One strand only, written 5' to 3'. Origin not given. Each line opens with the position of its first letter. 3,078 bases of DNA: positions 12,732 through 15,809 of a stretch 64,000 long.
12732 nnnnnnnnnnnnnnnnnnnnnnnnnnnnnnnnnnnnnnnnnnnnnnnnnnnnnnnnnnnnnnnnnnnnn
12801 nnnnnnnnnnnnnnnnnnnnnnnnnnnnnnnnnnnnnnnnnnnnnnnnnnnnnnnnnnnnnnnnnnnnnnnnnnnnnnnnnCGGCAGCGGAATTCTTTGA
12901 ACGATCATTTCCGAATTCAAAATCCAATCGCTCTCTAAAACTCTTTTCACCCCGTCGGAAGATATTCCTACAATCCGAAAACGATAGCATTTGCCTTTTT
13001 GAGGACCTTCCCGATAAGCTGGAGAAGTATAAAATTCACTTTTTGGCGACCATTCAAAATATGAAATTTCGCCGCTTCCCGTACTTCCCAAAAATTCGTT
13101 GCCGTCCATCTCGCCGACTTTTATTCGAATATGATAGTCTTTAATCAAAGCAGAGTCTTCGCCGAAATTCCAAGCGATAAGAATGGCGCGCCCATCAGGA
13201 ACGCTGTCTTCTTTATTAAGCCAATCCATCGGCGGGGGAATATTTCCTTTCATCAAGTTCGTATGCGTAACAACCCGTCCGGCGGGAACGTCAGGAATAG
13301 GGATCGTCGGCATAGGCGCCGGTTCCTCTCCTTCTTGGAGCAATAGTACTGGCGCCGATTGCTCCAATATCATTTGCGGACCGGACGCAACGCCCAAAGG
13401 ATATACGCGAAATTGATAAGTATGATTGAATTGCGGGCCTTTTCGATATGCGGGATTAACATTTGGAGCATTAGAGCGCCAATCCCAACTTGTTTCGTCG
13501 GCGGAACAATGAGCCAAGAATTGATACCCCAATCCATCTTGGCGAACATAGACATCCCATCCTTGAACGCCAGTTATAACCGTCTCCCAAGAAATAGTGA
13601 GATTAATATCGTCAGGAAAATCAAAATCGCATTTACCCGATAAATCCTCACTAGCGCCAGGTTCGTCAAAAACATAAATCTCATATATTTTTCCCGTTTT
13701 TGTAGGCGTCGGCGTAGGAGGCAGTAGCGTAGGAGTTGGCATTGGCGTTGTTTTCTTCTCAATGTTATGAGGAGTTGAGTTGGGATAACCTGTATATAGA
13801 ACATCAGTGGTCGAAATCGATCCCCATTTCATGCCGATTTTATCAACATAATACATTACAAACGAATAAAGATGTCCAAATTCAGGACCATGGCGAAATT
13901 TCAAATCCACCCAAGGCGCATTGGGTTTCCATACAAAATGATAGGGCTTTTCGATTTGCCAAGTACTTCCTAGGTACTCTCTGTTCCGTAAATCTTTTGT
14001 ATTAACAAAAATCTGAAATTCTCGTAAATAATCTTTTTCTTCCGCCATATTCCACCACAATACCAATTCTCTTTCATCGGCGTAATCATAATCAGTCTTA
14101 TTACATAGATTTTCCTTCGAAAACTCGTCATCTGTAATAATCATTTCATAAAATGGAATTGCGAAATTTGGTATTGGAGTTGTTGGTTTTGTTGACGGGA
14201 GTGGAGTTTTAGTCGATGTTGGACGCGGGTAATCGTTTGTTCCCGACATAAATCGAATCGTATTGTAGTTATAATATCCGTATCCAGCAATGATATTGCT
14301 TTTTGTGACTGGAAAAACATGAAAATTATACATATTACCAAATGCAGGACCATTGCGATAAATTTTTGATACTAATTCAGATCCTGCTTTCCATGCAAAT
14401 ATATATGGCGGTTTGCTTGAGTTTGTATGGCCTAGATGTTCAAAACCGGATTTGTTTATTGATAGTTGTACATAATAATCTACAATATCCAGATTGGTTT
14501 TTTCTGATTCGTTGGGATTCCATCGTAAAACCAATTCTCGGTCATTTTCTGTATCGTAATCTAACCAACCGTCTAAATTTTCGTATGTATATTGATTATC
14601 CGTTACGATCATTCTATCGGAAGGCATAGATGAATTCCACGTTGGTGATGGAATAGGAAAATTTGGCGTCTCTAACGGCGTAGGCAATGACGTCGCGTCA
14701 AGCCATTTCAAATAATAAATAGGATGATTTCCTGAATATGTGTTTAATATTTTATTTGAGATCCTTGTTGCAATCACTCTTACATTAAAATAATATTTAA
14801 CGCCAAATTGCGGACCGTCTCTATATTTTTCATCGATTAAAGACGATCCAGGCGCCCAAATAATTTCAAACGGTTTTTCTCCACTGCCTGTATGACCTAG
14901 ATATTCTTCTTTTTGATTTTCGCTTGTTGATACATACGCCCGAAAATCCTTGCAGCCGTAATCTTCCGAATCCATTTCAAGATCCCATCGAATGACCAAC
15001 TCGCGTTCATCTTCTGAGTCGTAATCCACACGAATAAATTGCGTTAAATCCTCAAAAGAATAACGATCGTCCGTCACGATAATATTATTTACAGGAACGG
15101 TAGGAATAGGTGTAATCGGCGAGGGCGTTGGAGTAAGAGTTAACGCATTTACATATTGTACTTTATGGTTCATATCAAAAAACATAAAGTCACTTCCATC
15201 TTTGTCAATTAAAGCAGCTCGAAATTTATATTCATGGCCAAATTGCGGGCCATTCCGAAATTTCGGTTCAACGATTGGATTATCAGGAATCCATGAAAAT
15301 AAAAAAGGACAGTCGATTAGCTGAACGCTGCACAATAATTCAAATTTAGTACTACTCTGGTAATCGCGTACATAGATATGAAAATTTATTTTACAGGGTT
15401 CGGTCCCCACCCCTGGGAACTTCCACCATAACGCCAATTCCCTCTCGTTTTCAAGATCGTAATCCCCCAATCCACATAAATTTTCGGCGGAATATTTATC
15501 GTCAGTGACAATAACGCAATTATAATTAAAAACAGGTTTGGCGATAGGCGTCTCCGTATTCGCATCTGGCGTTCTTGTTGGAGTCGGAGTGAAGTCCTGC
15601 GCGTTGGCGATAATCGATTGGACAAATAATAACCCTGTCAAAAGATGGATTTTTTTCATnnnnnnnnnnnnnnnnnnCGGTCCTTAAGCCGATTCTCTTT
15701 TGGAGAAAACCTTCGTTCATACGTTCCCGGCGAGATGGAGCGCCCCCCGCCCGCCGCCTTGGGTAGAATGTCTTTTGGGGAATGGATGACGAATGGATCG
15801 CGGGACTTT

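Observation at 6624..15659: Tandem triplication of giant secreted FN3-repeat proteins ending in a probably non-catalytic FGE-sulfatase domain, with anomalous base composition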

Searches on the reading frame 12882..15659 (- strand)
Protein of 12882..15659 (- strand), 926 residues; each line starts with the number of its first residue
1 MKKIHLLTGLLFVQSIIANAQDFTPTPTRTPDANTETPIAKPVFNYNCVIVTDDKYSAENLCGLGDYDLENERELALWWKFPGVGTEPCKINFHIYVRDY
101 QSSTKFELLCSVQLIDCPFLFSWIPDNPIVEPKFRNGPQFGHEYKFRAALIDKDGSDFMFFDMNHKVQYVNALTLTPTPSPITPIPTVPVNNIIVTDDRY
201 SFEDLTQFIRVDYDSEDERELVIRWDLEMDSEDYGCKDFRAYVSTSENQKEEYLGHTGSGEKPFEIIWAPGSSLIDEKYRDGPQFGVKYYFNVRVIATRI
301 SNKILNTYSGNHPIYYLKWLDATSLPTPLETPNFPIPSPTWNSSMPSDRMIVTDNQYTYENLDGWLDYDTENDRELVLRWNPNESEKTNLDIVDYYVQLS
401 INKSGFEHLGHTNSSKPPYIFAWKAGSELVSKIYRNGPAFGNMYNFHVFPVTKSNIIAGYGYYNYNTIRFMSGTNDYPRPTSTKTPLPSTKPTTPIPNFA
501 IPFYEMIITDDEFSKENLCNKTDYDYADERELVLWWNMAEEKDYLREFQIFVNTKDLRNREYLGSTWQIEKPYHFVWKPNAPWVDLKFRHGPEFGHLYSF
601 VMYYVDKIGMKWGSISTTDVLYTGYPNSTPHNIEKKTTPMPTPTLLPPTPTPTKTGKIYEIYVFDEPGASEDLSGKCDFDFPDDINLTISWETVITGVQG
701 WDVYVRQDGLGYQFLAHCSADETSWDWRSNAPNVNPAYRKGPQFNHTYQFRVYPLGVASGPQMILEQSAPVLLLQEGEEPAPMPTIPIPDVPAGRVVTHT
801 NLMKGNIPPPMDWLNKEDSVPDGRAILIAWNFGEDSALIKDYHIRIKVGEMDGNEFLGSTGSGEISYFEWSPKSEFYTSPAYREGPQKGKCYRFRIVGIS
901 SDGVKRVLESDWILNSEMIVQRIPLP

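Call 10: find_homologous_proteins(query=window:12882-15659:-, max_evalue=0.001)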
Query seq(926 aa) (926 aa): 19 proteins with E <= 0.001 among 6212 candidates.
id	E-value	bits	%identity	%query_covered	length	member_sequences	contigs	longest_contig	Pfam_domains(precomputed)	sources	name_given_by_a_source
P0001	0.0e+0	2218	100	100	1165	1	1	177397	PF03781.23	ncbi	ncbi:MAG: formylglycine-generating enzyme family protein [Candidatus Omnitrophota bacterium]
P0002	1.7e-251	855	59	65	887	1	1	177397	PF03781.23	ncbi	ncbi:MAG: formylglycine-generating enzyme family protein [Candidatus Omnitrophota bacterium]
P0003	2.8e-226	772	59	62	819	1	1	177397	PF03781.23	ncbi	ncbi:MAG: formylglycine-generating enzyme family protein [Candidatus Omnitrophota bacterium]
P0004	3.7e-92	328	26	92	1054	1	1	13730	PF16794.12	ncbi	-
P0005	1.1e-55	207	28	67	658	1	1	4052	PF25529.2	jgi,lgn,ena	jgi:hypothetical protein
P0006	4.7e-53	198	26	65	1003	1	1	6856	PF13715.13,PF13620.13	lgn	-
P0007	5.4e-53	198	28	61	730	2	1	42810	PF16794.12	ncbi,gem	-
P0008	5.4e-52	195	27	66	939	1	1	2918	PF13715.13,PF13620.13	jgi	jgi:hypothetical protein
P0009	2.7e-50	189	29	45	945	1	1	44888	PF07995.18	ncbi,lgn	ncbi:MAG: sorbosone dehydrogenase family protein [bacterium]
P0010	1.2e-36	144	27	63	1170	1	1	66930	PF17963.8,PF17892.8,PF00028.24,PF17803.8,PF16184.12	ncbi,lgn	-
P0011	1.6e-36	144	26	44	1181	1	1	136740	PF04151.22,PF01436.28,PF25021.2,PF06739.18,PF08450.19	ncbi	ncbi:MAG: NHL repeat-containing protein [Candidatus Omnitrophota bacterium]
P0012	3.7e-29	119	32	28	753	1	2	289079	PF13715.13,PF08308.18,PF13620.13,PF22904.4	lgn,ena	-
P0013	2.3e-23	100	29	34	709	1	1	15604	PF03781.23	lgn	-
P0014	4.5e-19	86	29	32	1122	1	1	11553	PF24684.2,PF01436.28,PF06739.18,PF08450.19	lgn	-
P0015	7.1e-19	85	29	25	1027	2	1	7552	PF03781.23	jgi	-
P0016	3.3e-16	77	32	27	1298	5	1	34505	-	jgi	-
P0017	2.0e-9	54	24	30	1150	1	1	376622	PF17963.8,PF17892.8,PF17803.8,PF16184.12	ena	-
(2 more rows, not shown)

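Call 14: search_protein_families(library=pfam, proteins=[P0004, P0005, P0007, P0009, P0016], max_evalue=0.1)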
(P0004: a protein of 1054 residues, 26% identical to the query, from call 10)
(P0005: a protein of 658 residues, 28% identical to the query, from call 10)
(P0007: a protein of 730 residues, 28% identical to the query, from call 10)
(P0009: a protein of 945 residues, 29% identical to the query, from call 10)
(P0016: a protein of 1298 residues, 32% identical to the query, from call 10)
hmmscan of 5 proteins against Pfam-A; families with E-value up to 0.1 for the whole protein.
P0004 (1054 aa): 5 families
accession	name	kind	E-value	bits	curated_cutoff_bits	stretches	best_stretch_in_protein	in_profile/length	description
PF16794.11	fn3_4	-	2e-08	34.6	27.1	0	520-551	15-46/103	Fibronectin-III type domain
PF00963.24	Cohesin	-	8.8e-05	23.2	24.1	1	23-167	2-139/139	Cohesin domain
PF24058.1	DUF7359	-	0.00026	21.2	27.5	0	518-554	31-69/123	Domain of unknown function (DUF7359)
PF23491.1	bPH_8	-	0.086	13.1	27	0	938-959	7-28/82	SunI-like bacterial PH domain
PF08861.15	DUF1828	-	0.098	13.4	22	0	915-942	21-49/91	Domain of unknown function DUF1828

P0005 (658 aa): 1 family
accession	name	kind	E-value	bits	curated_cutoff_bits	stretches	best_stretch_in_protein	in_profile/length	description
PF25529.1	Ig_ENGASE1_C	-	1.2e-06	29.1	27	0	364-406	30-71/117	ENGASE1-like, C-terminal immunoglobulin-like domain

P0007 (730 aa): 3 families
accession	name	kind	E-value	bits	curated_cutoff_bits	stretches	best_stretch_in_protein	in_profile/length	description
PF16794.11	fn3_4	-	5.5e-05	23.5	27.1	1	631-663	16-48/103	Fibronectin-III type domain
PF14699.12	hGDE_N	-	0.0059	17.1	22.1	0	248-281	30-63/92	N-terminal domain from the human glycogen debranching enzyme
PF24058.1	DUF7359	-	0.01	16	27.5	0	507-546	35-74/123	Domain of unknown function (DUF7359)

P0009 (945 aa): 1 family
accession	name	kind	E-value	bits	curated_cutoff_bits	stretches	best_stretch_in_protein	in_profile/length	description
PF07995.17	GSDH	-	3.4e-46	158.5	25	1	46-333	4-276/332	Glucose / Sorbosone dehydrogenase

P0016 (1298 aa): 0 families

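Call 35: find_encoding_contigs(protein=P0001, flank=10000, max_places=3)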
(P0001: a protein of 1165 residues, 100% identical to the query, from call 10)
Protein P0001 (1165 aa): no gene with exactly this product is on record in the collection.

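Call 46: find_encoding_contigs(protein=P0013, flank=10000, max_places=3)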
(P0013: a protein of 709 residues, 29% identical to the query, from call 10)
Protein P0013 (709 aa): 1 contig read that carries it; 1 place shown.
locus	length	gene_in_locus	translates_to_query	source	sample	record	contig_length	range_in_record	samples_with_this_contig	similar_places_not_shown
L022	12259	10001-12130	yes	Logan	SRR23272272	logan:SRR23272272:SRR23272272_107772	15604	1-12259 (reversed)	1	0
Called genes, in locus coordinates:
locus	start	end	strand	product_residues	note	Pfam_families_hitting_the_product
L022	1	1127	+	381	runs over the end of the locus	PF06580:His_kinase, PF02518:HATPase_c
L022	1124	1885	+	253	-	PF00072:Response_reg, PF04397:LytTR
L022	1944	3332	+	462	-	PF01011:PQQ (faint), PF13360:PQQ_2, PF13570:Beta-prop_ACSF4 (faint), PF13360:PQQ_2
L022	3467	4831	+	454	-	PF01408:GFO_IDH_MocA, PF02894:GFO_IDH_MocA_C, PF19051:GFO_IDH_MocA_C2, PF22725:GFO_IDH_MocA_C3, PF19051:GFO_IDH_MocA_C2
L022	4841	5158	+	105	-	PF00190:Cupin_1 (weak), PF12973:Cupin_7 (weak), PF02311:AraC_binding, PF07883:Cupin_2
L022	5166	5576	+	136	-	-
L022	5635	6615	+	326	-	PF03480:DctP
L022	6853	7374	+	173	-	PF04290:DctQ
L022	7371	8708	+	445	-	PF06808:DctM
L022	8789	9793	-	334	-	-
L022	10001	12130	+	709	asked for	PF03781:FGE-sulfatase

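Call 47: find_encoding_contigs(protein=P0015, flank=10000, max_places=3)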
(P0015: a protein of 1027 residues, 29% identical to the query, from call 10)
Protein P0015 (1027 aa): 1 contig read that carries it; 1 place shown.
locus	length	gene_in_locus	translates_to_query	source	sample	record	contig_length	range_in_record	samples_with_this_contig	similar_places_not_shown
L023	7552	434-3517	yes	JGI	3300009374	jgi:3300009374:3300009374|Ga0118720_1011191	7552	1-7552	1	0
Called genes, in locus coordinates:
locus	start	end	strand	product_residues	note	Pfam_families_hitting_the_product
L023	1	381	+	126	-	?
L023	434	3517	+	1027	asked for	PF03781:FGE-sulfatase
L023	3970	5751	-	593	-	PF03901:Glyco_transf_22 (faint), PF13231:PMT_2 (weak)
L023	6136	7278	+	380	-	PF00579:tRNA-synt_1b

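Call 50: find_encoding_contigs(protein=P0009, flank=10000, max_places=2)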
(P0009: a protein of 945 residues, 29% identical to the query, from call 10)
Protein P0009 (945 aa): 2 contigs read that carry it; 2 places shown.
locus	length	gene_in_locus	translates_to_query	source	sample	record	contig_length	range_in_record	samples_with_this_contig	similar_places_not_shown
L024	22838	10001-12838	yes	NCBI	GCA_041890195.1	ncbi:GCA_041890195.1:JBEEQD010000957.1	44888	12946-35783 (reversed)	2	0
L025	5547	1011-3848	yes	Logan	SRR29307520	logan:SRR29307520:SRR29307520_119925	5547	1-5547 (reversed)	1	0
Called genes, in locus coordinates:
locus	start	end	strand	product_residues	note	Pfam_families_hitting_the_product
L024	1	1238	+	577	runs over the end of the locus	PF08245:Mur_ligase_M, PF02875:Mur_ligase_C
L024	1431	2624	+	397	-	PF01820:Dala_Dala_lig_N, PF07478:Dala_Dala_lig_C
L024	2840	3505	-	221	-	PF07963:N_methyl (weak)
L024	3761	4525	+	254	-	-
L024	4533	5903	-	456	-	PF10142:PhoPQ_related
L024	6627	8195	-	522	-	PF14684:Tricorn_C1 (weak), PF03572:Peptidase_S41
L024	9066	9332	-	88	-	-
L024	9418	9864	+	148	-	-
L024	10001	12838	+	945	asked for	PF07995:GSDH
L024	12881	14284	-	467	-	PF12799:LRR_4 (faint), PF01839:FG-GAP (faint), PF13517:FG-GAP_3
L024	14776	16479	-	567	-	PF03460:NIR_SIR_ferr, PF01077:NIR_SIR, PF03460:NIR_SIR_ferr, PF01077:NIR_SIR (weak)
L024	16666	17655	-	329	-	PF01075:Glyco_transf_9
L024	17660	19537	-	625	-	PF07220:DUF1420 (weak)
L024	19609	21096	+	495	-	PF02310:B12-binding, PF04055:Radical_SAM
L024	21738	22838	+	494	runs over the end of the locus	PF02310:B12-binding, PF04055:Radical_SAM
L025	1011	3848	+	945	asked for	PF07995:GSDH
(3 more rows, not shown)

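Call 51: find_encoding_contigs(protein=P0012, flank=10000, max_places=2)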
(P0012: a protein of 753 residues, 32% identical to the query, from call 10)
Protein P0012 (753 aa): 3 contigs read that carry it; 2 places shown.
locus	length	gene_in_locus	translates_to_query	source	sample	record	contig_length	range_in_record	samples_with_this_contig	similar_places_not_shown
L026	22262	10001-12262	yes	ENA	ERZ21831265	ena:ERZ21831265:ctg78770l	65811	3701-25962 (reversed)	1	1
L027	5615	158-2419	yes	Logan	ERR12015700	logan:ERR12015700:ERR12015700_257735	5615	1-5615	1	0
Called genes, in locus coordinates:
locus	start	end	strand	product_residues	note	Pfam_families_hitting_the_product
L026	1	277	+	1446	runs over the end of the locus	PF13306:LRR_5, PF03781:FGE-sulfatase, PF17963:Big_9 (faint), PF17892:Cadherin_5 (faint), PF00963:Cohesin (weak)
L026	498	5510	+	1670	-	PF03781:FGE-sulfatase, PF17963:Big_9 (faint), PF07953:Toxin_R_bind_N (weak), PF17892:Cadherin_5 (faint)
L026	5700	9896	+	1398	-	-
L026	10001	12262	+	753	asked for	PF08308:PEGA (faint), PF13620:CarboxypepD_reg, PF13715:CarbopepD_reg_2, PF22904:NOMO1-like_2nd (faint)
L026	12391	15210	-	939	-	PF02837:Glyco_hydro_2_N, PF00703:Glyco_hydro_2 (faint), PF02836:Glyco_hydro_2_C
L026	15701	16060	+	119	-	PF12680:SnoaL_2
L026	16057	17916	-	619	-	PF01136:Peptidase_U32, PF12392:DUF3656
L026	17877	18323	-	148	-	PF00293:NUDIX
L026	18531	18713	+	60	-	-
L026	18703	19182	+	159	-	PF01850:PIN (weak)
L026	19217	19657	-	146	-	-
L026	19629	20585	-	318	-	PF00756:Esterase (faint), PF20434:BD-FAE (faint), PF02230:Abhydrolase_2 (weak), PF12146:Hydrolase_4 (faint), PF00326:Peptidase_S9 (faint), PF01738:DLH (weak)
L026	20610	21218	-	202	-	PF07963:N_methyl (weak), PF08334:T2SSG (faint)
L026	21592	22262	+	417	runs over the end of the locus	PF01408:GFO_IDH_MocA, PF02894:GFO_IDH_MocA_C (weak), PF22725:GFO_IDH_MocA_C3 (weak)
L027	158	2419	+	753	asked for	PF08308:PEGA (faint), PF13620:CarboxypepD_reg, PF13715:CarbopepD_reg_2, PF22904:NOMO1-like_2nd (faint)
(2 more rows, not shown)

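Call 52: find_encoding_contigs(protein=P0010, flank=10000, max_places=2)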
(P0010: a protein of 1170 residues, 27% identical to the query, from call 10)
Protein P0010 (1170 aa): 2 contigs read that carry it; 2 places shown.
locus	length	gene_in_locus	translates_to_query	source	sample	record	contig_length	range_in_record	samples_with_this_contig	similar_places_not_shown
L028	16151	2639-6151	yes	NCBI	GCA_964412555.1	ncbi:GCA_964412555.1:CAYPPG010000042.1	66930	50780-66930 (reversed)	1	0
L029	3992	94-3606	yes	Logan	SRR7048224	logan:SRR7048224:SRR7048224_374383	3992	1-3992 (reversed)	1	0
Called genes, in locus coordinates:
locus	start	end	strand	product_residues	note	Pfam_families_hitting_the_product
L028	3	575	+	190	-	?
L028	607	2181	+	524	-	-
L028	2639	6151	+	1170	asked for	PF00028:Cadherin (weak), PF16184:Cadherin_3 (faint), PF17803:Cadherin_4, PF17892:Cadherin_5, PF17963:Big_9, PF17803:Cadherin_4, PF17892:Cadherin_5, PF17963:Big_9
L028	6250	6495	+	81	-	PF15919:HicB_lk_antitox (weak)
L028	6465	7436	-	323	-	PF00490:ALAD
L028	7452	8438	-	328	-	PF00248:Aldo_ket_red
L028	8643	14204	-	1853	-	PF00932:LTD, PF07691:PA14, PF13287:Fn3_assoc, PF13290:CHB_HEX_C_1 (weak), PF08757:CotH, PF13287:Fn3_assoc, PF13290:CHB_HEX_C_1 (weak), PF00932:LTD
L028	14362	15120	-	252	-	PF16316:DUF4956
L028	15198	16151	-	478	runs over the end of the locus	-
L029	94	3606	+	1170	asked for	PF00028:Cadherin (weak), PF16184:Cadherin_3 (faint), PF17803:Cadherin_4, PF17892:Cadherin_5, PF17963:Big_9, PF17803:Cadherin_4, PF17892:Cadherin_5, PF17963:Big_9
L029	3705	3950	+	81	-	PF15919:HicB_lk_antitox (weak)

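Call 58: list_cluster_members(proteins=[P0004, P0007, P0009, P0010, P0011, P0017, P0021, P0022, P0023, P0039])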
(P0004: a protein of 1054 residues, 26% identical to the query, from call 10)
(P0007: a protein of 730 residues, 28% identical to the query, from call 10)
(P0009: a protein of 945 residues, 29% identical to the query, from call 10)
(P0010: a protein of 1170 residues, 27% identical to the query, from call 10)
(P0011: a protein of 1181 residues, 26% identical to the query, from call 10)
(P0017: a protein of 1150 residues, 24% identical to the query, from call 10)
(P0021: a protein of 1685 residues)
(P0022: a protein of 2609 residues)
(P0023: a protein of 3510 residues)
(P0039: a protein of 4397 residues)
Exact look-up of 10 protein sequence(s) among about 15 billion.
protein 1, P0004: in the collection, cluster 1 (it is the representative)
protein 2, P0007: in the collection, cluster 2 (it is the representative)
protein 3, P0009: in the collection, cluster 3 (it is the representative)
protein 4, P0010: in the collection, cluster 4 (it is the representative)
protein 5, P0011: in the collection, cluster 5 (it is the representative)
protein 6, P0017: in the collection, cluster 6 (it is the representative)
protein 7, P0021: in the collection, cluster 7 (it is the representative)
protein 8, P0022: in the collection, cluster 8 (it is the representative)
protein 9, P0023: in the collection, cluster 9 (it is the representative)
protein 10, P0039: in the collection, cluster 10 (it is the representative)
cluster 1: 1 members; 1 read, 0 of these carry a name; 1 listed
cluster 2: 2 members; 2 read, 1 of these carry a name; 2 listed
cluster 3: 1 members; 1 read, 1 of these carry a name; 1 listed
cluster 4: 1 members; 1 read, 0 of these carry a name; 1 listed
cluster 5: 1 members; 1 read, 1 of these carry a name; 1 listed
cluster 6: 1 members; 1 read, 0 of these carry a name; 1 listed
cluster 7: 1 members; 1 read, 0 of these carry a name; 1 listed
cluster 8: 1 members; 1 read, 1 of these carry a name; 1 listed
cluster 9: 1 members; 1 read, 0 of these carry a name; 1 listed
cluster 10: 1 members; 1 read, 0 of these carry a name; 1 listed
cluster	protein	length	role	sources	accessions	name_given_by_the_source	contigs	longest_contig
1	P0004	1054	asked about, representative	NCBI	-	-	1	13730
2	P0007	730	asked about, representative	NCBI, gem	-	-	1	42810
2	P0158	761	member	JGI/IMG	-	hypothetical protein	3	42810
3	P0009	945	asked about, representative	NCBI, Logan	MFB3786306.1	MAG: sorbosone dehydrogenase family protein [bacterium]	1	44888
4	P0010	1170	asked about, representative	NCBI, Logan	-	-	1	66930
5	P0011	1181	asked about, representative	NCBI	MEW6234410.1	MAG: NHL repeat-containing protein [Candidatus Omnitrophota bacterium]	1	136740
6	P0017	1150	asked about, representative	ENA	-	-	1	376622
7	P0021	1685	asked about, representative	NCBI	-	-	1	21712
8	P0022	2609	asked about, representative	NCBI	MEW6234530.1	MAG: hypothetical protein AB1656_04020 [Candidatus Omnitrophota bacterium]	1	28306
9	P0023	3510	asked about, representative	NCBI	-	-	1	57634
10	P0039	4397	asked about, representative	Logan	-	-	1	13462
